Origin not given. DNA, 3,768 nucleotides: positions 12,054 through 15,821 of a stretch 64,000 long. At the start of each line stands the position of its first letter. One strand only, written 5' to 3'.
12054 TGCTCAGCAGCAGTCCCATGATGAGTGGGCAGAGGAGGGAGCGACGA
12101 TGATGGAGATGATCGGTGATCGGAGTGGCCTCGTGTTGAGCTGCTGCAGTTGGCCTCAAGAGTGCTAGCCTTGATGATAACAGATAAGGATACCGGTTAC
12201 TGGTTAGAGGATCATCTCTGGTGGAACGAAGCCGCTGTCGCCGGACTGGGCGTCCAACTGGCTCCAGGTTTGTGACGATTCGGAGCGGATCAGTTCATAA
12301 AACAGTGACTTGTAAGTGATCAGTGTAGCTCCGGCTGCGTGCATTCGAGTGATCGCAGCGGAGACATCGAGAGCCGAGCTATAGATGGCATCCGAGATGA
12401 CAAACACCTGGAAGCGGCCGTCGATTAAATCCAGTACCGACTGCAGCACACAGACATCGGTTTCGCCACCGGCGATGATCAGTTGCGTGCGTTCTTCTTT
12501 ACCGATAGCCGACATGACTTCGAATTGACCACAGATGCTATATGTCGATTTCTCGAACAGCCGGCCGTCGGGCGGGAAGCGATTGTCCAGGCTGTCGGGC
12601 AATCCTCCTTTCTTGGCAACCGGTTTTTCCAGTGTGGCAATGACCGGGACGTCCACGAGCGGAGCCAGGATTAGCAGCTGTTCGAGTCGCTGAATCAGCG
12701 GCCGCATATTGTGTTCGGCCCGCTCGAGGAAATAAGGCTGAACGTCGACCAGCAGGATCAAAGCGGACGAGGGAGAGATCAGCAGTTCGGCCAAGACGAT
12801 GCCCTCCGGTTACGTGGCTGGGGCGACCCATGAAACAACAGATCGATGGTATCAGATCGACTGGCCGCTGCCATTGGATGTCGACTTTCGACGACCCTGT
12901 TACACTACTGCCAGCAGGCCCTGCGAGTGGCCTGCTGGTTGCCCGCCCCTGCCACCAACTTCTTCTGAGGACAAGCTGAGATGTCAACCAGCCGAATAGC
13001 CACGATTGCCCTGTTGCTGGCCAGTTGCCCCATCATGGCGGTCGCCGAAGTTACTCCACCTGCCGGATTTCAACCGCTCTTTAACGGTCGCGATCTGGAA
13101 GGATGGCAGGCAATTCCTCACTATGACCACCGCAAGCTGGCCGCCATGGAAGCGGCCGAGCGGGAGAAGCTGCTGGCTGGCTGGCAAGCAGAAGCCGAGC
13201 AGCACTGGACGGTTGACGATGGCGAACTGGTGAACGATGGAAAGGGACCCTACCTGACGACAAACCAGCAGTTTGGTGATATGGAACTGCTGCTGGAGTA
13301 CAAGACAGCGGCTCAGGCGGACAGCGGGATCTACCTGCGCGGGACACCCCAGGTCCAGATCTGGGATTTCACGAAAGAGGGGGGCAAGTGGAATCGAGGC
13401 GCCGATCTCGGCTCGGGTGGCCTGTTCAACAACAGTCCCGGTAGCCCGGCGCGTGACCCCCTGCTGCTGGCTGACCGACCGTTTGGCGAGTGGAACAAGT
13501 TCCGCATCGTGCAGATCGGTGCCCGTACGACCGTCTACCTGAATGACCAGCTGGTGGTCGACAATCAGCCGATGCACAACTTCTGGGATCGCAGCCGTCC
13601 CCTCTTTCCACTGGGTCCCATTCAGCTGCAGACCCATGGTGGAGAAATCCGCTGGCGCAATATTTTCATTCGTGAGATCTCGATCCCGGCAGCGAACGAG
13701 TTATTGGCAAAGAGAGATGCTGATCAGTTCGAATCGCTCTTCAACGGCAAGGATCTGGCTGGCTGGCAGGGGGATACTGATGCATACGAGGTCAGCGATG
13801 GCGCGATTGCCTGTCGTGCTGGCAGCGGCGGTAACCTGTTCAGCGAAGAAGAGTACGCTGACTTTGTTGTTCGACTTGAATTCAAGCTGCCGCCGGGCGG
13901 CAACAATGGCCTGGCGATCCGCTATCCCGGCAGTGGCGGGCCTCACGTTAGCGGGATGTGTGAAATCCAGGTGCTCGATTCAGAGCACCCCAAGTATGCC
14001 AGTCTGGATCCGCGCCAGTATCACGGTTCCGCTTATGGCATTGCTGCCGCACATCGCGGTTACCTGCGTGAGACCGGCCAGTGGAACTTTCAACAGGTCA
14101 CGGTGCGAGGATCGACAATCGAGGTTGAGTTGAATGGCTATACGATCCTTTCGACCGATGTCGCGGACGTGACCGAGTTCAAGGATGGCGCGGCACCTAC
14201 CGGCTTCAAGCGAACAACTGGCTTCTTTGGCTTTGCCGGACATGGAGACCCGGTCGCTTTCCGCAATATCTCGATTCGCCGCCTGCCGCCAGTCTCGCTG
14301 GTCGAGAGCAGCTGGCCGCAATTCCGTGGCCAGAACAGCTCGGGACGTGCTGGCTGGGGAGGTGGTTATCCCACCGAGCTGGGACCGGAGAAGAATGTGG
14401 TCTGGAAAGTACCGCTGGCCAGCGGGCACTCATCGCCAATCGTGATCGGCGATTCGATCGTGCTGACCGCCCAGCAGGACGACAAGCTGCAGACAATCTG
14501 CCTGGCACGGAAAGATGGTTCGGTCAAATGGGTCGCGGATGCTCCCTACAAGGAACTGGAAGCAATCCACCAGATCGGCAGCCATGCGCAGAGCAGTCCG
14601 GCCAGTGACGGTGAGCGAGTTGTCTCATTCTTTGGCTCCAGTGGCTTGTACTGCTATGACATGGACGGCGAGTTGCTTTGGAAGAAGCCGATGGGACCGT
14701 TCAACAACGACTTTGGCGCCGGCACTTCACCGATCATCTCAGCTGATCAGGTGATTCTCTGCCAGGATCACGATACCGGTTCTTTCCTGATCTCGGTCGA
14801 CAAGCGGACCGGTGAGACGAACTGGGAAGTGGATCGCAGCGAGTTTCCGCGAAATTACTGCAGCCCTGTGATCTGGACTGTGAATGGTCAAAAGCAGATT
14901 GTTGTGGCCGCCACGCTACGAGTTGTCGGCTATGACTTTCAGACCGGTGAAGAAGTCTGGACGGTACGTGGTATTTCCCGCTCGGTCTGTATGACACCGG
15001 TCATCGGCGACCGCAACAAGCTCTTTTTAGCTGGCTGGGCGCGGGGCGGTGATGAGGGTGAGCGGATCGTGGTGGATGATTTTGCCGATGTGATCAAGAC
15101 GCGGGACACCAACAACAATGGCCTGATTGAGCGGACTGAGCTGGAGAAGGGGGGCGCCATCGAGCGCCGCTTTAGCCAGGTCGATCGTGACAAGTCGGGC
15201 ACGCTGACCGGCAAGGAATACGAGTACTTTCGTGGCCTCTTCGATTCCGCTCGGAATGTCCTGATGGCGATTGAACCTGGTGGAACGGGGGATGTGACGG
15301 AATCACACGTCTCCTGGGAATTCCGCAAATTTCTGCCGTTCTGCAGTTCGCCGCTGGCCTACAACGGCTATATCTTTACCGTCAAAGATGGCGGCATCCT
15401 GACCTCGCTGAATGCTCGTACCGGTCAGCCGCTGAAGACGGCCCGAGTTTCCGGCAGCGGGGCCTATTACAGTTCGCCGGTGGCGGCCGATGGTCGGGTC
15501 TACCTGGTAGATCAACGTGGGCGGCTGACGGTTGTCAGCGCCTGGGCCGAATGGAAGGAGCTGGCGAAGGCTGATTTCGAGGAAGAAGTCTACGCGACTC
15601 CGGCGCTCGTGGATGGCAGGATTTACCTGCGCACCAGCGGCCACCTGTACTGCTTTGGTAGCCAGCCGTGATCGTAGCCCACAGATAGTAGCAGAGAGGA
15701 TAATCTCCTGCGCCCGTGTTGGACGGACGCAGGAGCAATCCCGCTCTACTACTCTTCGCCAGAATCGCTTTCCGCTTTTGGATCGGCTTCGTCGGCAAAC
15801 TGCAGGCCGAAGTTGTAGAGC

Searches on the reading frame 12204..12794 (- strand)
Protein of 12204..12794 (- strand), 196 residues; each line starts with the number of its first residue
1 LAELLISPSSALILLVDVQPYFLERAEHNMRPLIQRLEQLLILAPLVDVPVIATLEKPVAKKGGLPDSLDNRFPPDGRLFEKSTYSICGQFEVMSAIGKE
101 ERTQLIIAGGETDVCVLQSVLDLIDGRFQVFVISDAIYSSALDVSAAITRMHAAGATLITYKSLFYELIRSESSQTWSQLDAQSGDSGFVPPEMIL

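Call 40: search_protein_families(library=pfam, proteins=[window:12204-12794:-], max_evalue=0.00001)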
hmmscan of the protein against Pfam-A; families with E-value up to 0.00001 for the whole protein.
window:12204-12794:- (196 aa): 1 family
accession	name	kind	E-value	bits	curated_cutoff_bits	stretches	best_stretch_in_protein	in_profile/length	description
PF00857.26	Isochorismatase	-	3.6e-20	73.2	27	1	12-161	2-173/175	Isochorismatase domain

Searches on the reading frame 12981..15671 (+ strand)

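Call 40: search_protein_families(library=pfam, proteins=[window:12981-15671:+], max_evalue=0.00001)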
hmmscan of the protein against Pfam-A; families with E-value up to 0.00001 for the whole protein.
window:12981-15671:+ (896 aa): 3 families
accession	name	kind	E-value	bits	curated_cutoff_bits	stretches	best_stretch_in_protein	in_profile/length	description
PF06439.18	3keto-disac_hyd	-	3.6e-80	268.9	26.8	2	29-231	1-187/187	3-keto-disaccharide hydrolase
PF13360.13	PQQ_2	-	2.5e-25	89.9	27.6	1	537-661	26-143/233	Outer membrane protein assembly factor BamB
PF13570.13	Beta-prop_ACSF4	-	4.4e-13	49.8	133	1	493-682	63-229/329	Beta-alanine-activating enzyme, beta-propeller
